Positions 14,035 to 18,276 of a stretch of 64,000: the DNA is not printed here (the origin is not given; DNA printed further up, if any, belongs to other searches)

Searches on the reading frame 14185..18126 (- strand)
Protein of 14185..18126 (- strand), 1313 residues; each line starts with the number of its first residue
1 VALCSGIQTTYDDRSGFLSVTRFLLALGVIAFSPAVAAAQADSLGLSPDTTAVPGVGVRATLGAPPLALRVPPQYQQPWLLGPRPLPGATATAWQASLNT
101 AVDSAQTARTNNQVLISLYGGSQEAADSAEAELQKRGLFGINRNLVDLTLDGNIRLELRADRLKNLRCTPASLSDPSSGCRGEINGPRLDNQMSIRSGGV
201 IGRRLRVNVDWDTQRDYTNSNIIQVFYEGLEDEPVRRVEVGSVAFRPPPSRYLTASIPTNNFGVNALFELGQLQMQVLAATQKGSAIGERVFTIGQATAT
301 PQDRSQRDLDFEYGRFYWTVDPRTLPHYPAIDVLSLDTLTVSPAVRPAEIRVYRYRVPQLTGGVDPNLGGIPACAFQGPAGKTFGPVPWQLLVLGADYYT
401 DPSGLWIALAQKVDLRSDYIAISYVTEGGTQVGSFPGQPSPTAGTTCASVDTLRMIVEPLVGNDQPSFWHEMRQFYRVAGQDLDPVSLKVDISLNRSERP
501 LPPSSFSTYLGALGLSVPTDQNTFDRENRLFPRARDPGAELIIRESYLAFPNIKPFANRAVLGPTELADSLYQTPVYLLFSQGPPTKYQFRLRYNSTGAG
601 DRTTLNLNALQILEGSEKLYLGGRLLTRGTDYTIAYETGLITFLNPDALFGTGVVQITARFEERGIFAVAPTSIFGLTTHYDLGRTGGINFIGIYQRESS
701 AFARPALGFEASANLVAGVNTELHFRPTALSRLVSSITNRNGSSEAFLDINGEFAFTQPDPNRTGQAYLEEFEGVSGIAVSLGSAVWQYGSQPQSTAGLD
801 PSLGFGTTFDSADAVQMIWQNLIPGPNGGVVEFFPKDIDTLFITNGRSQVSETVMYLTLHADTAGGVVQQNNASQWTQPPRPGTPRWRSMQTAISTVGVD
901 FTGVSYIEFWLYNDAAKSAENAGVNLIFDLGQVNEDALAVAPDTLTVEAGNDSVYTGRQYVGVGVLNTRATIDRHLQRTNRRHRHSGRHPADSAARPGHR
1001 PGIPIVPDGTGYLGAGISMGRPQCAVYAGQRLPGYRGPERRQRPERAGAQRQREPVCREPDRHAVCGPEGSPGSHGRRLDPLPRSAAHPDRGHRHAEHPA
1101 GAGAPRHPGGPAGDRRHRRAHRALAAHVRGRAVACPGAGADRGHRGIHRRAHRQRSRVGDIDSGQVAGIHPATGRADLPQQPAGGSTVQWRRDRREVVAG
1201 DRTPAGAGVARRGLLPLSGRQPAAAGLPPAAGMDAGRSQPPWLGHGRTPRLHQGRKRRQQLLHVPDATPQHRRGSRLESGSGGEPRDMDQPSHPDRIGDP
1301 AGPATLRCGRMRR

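Call 35: search_protein_families(library=pfam, max_evalue=0.01, proteins=[window:14185-18126:-])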
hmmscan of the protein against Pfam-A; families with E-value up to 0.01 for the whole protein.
window:14185-18126:- (1313 aa): 0 families

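Call 41: search_protein_families(library=ncbifam, max_evalue=0.01, proteins=[window:14185-18126:-])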
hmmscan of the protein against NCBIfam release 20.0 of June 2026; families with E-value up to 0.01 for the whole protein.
window:14185-18126:- (1313 aa): 1 family
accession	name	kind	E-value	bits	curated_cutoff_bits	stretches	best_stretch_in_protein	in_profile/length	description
TIGR04189.1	surface_SprA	equivalog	3.1e-80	270.1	200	3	395-796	378-792/2319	T9SS outer membrane translocon Sov/SprA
